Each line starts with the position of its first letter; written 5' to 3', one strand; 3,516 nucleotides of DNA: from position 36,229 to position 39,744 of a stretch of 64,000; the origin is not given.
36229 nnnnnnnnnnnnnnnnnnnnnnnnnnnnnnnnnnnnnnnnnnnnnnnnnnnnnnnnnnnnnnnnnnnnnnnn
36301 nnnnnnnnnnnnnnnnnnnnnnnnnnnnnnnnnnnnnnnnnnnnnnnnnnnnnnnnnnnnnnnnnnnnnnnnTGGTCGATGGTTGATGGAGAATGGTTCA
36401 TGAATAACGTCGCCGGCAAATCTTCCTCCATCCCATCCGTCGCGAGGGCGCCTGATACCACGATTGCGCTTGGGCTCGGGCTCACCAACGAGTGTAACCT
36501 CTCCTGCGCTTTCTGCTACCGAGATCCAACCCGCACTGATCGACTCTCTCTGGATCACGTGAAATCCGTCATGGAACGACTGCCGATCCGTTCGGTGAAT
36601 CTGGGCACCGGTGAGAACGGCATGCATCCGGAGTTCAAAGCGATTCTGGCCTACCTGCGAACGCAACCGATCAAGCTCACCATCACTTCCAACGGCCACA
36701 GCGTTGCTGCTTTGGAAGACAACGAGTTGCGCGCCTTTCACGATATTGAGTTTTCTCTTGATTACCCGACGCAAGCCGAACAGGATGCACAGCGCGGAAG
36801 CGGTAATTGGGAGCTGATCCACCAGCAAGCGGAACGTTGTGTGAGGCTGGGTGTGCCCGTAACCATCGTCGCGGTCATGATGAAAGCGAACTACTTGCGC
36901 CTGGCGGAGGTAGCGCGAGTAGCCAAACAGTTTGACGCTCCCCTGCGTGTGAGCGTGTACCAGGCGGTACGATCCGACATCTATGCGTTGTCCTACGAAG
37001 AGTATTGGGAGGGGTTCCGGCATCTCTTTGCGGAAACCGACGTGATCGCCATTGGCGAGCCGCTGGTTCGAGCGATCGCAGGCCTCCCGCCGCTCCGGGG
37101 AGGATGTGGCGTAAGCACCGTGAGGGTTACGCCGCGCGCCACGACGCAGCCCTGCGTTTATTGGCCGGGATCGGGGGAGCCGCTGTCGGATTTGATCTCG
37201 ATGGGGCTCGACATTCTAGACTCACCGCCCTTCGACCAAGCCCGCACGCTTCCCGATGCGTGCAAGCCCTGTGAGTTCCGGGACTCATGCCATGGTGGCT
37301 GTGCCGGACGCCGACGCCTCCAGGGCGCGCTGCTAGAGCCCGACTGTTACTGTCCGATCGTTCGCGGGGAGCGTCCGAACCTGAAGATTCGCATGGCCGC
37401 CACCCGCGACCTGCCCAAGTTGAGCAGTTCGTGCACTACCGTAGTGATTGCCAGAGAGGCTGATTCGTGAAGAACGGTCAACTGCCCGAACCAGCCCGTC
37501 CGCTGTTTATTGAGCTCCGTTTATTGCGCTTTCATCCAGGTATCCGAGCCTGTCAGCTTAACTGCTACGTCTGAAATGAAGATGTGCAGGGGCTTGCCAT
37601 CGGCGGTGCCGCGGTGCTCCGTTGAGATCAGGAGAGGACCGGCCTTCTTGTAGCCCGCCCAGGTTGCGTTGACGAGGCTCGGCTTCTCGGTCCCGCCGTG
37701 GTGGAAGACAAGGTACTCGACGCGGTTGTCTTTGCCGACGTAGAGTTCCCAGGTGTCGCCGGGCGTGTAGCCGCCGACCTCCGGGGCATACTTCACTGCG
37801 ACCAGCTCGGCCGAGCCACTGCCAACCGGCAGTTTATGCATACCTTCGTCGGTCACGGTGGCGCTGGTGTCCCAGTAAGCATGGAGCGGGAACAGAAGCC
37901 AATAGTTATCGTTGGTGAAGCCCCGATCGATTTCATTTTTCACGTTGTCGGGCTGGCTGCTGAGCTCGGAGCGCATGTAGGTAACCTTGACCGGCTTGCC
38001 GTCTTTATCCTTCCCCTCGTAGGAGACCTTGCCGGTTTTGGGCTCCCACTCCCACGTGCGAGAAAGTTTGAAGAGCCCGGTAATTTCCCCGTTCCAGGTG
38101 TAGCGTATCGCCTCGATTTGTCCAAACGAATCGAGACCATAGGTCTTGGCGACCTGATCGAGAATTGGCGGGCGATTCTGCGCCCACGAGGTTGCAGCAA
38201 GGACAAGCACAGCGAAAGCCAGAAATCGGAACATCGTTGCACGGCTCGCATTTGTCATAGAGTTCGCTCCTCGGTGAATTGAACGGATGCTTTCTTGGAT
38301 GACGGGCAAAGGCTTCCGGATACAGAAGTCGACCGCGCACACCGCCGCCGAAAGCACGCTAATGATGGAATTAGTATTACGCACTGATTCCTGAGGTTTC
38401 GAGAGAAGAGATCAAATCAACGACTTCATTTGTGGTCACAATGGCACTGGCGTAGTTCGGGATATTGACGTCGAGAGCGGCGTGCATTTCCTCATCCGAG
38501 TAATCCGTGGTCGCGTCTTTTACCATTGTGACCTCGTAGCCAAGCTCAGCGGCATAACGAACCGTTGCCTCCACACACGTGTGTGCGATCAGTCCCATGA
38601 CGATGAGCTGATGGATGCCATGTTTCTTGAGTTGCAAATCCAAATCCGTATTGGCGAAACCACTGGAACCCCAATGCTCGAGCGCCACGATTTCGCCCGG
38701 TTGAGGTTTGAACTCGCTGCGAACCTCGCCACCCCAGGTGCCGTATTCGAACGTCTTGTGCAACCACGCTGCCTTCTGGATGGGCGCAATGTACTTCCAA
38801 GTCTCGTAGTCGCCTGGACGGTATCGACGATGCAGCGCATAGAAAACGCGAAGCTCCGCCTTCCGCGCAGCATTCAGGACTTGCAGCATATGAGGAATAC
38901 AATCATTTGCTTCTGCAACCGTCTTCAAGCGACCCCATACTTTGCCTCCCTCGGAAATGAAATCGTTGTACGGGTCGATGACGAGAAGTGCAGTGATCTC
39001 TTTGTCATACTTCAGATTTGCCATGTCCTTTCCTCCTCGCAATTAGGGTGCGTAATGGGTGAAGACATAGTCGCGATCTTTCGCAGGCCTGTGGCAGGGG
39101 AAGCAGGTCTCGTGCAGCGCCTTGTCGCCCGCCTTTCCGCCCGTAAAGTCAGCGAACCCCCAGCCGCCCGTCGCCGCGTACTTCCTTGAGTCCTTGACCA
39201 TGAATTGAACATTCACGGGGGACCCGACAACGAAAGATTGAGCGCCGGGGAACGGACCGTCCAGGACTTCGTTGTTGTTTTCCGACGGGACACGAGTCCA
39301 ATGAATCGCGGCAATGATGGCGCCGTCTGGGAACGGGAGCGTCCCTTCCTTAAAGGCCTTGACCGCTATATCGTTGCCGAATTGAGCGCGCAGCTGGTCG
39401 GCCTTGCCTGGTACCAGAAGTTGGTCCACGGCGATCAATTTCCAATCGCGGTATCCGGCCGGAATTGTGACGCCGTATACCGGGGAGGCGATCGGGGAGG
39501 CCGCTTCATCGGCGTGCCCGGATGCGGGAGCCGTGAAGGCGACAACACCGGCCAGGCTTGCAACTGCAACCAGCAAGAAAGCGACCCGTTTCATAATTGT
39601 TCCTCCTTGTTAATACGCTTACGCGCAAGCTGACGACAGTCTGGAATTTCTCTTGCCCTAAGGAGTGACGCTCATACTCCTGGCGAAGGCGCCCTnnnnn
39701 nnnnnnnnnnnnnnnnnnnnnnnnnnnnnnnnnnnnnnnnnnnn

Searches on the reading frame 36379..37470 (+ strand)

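Call 79: search_protein_families(library=pfam, proteins=[window:36379-37470:+], max_evalue=0.0001)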
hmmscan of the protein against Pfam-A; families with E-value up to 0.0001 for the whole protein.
window:36379-37470:+ (363 aa): 1 family
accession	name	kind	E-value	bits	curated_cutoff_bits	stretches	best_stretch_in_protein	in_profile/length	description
PF04055.27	Radical_SAM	-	2.7e-12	47.6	29.5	1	35-169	3-152/166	Radical SAM superfamily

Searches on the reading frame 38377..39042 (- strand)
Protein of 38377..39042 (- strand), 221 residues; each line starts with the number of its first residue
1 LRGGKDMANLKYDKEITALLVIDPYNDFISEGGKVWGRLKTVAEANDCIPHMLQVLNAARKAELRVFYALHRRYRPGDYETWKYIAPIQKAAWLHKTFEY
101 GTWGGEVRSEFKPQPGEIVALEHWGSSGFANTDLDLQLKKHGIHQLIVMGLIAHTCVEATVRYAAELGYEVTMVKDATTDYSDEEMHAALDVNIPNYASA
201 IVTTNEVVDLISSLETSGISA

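Call 80: search_protein_families(library=pfam, proteins=[window:38377-39042:-], max_evalue=0.0001)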
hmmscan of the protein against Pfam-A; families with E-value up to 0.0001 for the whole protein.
window:38377-39042:- (221 aa): 1 family
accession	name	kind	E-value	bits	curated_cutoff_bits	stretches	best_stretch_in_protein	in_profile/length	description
PF00857.26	Isochorismatase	-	1.3e-35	123.5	27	1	17-192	1-162/175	Isochorismatase domain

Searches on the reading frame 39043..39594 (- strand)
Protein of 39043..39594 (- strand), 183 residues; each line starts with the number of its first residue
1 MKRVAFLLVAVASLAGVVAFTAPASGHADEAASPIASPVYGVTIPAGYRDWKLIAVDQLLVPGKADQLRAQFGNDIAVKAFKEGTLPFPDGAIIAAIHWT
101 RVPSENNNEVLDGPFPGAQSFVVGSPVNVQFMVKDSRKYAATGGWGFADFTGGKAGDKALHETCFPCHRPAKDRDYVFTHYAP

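Call 80: search_protein_families(library=pfam, proteins=[window:39043-39594:-], max_evalue=0.0001)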
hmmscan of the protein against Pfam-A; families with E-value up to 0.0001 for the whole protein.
window:39043-39594:- (183 aa): 1 family
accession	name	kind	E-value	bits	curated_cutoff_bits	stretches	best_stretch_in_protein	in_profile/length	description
PF16694.10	Cytochrome_P460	-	1.6e-31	109.8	27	1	45-179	1-125/125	Cytochrome P460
